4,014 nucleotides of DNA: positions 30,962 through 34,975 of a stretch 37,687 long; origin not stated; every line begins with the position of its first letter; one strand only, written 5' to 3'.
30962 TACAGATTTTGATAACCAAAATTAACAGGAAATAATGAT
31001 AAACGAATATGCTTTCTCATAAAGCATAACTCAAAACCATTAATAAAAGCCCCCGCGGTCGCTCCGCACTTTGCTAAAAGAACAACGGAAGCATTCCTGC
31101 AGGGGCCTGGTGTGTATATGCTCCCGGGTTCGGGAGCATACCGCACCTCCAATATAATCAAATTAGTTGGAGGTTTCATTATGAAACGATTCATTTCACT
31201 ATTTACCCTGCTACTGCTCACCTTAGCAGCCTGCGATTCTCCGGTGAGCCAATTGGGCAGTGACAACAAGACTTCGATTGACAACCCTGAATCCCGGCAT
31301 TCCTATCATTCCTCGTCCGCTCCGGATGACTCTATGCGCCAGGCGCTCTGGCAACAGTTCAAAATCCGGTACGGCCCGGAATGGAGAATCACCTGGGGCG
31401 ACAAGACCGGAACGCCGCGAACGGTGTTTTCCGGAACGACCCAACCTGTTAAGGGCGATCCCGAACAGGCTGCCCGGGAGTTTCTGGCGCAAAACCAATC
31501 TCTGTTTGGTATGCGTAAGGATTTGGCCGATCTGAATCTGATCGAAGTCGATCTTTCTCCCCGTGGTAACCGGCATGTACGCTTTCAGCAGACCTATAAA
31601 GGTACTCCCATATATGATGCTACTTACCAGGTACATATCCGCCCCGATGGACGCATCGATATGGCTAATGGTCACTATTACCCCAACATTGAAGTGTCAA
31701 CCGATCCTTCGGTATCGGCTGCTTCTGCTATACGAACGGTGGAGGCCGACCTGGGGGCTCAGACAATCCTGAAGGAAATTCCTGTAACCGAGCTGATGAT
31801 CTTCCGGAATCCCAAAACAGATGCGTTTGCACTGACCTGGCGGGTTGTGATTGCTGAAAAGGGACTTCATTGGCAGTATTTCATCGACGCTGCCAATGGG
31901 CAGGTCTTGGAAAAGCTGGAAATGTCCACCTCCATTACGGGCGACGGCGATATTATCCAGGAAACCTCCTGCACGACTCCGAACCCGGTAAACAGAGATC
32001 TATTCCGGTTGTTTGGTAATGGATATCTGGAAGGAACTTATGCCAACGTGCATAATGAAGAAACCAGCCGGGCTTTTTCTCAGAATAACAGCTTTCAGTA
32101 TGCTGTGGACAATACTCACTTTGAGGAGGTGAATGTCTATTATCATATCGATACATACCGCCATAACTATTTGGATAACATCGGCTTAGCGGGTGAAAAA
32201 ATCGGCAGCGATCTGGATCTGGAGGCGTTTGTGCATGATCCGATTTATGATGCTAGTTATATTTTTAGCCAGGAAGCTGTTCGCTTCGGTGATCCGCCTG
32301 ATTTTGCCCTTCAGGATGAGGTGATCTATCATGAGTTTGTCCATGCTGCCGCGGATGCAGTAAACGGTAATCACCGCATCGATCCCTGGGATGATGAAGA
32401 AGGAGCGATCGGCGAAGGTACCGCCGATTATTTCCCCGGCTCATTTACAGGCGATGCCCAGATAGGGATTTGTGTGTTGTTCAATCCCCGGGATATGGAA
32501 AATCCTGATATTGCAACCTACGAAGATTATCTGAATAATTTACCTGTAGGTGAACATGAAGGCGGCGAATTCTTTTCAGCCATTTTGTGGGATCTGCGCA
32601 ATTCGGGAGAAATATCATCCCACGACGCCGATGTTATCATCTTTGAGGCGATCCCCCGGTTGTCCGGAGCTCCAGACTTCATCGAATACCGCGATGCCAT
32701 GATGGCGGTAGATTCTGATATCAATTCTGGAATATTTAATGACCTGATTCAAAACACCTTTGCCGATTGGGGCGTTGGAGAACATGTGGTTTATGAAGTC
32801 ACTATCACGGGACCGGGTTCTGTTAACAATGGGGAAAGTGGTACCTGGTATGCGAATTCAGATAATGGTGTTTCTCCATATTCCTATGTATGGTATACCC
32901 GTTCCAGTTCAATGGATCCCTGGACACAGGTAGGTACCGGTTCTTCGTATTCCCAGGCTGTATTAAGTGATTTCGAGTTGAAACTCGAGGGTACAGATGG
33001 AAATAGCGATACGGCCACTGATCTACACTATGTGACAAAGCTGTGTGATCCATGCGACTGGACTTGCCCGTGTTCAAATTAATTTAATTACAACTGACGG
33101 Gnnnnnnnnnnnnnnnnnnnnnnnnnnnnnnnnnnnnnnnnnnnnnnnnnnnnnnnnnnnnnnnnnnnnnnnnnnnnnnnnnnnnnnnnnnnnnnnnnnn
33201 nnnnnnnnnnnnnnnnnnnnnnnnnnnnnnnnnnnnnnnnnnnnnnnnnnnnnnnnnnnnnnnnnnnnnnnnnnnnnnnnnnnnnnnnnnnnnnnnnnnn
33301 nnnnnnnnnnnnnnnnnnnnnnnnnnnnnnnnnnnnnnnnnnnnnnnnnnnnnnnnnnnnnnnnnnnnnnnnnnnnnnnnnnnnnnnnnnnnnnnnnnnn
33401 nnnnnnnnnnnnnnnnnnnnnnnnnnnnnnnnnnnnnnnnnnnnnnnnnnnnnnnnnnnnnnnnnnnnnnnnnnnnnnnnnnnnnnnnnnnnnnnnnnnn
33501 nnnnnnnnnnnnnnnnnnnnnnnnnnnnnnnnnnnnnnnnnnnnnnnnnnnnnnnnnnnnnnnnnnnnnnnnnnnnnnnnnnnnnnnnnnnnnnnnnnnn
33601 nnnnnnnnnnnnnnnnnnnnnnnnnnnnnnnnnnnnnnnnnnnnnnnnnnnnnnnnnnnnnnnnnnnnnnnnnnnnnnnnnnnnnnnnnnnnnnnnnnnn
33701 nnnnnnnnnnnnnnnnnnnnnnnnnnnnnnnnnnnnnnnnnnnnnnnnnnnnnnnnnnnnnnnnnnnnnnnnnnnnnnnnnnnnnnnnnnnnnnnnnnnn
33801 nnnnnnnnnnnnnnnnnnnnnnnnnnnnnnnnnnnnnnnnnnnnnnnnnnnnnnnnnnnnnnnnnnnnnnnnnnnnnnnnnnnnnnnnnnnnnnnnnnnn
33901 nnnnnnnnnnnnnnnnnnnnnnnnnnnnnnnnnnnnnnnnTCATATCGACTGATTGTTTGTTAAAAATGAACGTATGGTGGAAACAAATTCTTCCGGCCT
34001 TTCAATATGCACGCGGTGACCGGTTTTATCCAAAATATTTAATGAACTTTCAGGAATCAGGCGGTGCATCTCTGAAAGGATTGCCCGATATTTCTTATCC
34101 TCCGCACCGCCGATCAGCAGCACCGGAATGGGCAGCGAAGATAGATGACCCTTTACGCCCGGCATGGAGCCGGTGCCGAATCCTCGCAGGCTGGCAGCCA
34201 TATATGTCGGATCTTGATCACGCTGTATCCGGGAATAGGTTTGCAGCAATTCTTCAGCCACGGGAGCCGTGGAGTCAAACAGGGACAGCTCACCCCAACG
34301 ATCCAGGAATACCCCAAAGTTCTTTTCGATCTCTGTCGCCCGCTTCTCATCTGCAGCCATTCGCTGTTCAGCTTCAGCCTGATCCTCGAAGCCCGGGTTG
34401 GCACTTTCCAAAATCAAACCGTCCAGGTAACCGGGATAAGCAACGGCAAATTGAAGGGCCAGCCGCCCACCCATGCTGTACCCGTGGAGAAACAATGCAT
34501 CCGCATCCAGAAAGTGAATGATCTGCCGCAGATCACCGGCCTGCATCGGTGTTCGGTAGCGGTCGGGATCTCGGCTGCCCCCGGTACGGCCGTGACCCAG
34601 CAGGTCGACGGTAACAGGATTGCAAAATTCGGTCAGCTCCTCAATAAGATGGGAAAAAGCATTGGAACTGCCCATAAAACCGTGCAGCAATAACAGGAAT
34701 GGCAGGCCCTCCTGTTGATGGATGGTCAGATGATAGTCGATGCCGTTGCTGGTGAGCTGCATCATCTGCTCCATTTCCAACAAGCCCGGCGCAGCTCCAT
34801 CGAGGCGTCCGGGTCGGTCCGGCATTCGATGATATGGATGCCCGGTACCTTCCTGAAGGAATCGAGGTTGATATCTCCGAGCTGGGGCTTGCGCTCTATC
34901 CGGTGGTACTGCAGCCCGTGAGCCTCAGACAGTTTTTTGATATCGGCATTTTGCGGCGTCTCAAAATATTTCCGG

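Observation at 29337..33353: A 3.77-kb lower-GC segment bracketed by two copies of the menB 3' end: an island-type attL/attR signature with no recombinase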

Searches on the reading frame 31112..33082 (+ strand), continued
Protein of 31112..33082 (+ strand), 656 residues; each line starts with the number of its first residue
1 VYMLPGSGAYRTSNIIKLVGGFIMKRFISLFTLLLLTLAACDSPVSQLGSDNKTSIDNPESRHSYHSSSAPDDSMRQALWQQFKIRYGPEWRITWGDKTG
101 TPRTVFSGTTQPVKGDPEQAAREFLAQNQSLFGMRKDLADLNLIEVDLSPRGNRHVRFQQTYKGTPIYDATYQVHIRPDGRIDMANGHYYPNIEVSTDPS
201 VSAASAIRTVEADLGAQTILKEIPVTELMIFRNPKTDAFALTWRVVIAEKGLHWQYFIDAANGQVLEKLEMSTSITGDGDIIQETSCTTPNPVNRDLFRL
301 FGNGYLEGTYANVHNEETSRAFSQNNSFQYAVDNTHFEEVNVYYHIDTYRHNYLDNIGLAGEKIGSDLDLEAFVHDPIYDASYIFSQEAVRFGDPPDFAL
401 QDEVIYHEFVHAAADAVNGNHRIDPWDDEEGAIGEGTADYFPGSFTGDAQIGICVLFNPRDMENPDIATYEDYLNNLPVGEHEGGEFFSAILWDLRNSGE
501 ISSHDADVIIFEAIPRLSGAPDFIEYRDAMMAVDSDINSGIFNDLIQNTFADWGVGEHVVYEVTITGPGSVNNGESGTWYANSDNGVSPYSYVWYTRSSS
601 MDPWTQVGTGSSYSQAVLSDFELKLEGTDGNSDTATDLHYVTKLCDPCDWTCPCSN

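Call 46: find_encoding_contigs(protein=P0125, flank=5000, max_places=2)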
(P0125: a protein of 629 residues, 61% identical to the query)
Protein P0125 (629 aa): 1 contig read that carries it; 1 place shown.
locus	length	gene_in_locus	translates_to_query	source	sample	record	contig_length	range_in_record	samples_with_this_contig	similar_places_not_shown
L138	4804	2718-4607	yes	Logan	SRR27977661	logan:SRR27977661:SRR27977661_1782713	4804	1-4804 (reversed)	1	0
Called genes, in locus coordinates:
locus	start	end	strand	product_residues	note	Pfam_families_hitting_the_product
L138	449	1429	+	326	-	PF00930:DPPIV_N (faint), PF26549:Tricorn_N, PF26550:Tricorn_2nd, PF07676:PD40 (weak), PF26549:Tricorn_N, PF26550:Tricorn_2nd (weak), PF07676:PD40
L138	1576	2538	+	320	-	PF00930:DPPIV_N (faint), PF25174:Beta-prop_THOC3 (faint), PF26550:Tricorn_2nd, PF26549:Tricorn_N (weak), PF07676:PD40, PF26549:Tricorn_N, PF07676:PD40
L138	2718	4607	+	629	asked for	PF07504:FTP, PF02128:Peptidase_M36 (weak)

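Call 47: find_encoding_contigs(protein=P0126, flank=5000, max_places=2)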
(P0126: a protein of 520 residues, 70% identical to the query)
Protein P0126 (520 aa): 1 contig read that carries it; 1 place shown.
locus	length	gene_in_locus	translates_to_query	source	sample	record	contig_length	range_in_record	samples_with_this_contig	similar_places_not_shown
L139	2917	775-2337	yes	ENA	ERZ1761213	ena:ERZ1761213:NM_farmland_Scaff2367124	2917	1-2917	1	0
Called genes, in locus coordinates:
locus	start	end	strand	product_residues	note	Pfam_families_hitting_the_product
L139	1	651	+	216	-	?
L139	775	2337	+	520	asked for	PF07504:FTP, PF02128:Peptidase_M36 (weak)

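Call 48: find_encoding_contigs(protein=P0122, flank=5000, max_places=2)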
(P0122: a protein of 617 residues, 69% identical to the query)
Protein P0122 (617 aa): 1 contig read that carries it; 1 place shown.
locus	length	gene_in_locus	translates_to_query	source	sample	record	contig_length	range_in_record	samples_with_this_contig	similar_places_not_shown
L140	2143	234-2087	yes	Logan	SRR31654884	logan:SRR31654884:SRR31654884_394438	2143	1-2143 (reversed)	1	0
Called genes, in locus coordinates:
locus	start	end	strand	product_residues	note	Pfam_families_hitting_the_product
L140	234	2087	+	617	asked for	PF07504:FTP, PF02128:Peptidase_M36 (weak)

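Call 60: find_encoding_contigs(protein=P0124, flank=3000, max_places=2)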
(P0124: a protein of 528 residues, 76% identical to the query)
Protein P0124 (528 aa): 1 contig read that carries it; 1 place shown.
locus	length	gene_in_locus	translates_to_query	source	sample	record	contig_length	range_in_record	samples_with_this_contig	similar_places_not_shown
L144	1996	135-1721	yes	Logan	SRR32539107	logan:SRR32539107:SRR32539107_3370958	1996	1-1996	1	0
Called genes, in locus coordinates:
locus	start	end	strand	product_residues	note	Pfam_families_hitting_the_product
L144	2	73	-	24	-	?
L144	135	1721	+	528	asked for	PF07504:FTP, PF02128:Peptidase_M36 (faint)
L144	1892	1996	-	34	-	?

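Call 66: find_related_loci(query=A3, collection=viral_contigs, flank=8000)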
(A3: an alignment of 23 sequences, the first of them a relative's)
Query A3 (633 aa) in viral_contigs; peptide patterns used: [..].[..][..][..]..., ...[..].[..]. (x = any residue, [..] = any of these).
65 stretches matched a pattern, but none encodes a relative of the query by tblastn (E <= 1e-3).

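Call 67: search_dna_similar(query=window:31181-33082:+, collection=plasmids, mode=protein, max_rows=8)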
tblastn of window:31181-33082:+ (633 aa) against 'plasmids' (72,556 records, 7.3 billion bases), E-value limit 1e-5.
Records with a match: 18; places in all: 19; records where one place covers at least 80% of the query: 0.
Best place of each record, by identity: <60% 18.
By first word of the organism name: Bacillus 15; Cytobacillus 1; Chondrinema 1; Nonomuraea 1.
By predicted mobility (MOB-suite, as given by PLSDB): non-mobilizable 15; conjugative 3.
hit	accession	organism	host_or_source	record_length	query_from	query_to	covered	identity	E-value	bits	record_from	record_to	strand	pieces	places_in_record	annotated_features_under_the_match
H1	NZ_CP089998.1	Cytobacillus spongiae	sponge,Pure culture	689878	75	418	54%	25.1%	3e-15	88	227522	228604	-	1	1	M4 family metallopeptidase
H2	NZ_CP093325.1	Bacillus sp. N5-665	whole organism,peat soil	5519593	94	422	52%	26.0%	7e-16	90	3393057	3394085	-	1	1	none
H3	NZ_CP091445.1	Bacillus cereus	Moringa oleifera,whole organism,root ...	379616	64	445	60%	22.3%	1e-6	60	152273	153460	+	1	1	M4 family metallopeptidase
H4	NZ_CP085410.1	Bacillus thuringiensis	single cell,soil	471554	64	445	60%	22.3%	1e-6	59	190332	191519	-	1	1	M4 family metallopeptidase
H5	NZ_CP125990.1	Bacillus cereus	cell culture,soil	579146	64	418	56%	23.2%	4e-8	64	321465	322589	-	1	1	M4 family metallopeptidase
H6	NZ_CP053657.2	Bacillus cereus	culture,soil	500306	64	418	56%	23.2%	8e-8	64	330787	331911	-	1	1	M4 family metallopeptidase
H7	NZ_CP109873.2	Bacillus cereus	pepper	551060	64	418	56%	23.2%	1e-7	63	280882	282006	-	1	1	M4 family metallopeptidase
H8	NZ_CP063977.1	Bacillus cereus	Soil in tiger area of zoo,cell culture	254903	89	418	52%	24.8%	3e-9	68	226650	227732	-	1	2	none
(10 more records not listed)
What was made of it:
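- Plasmids hold only distant M4 peptidases (call 67).
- Tried and rejected: Plasmids hold only distant Bacillus M4 peptidases (call 67).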

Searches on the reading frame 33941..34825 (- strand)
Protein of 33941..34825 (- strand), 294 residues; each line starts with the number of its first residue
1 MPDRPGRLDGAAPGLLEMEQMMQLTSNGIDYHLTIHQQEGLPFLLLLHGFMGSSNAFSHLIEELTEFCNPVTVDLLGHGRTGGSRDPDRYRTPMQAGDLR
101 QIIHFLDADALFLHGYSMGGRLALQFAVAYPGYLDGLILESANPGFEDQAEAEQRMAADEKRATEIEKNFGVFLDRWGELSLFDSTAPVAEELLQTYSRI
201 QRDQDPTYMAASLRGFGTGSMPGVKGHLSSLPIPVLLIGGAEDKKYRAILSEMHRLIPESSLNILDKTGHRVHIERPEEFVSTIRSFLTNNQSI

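Call 7: search_protein_families(library=pfam, proteins=[window:33941-34825:-], max_evalue=0.01)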
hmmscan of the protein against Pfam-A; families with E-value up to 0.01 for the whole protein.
window:33941-34825:- (294 aa): 5 families
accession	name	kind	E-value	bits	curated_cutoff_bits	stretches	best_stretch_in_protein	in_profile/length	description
PF12697.13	Abhydrolase_6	-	5.9e-21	76.6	26.3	1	44-282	1-216/217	Alpha/beta hydrolase family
PF00561.26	Abhydrolase_1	-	1e-20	74.9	25.8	1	43-277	2-245/245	alpha/beta hydrolase fold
PF12146.15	Hydrolase_4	-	7.8e-13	48.7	27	1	44-275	7-237/239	Serine aminopeptidase, S33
PF00975.26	Thioesterase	-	2.1e-05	25.3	26.4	1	44-128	3-85/226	Thioesterase domain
PF20408.4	Abhydrolase_11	-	0.0015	18.8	27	0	81-127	48-94/193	Alpha/beta hydrolase domain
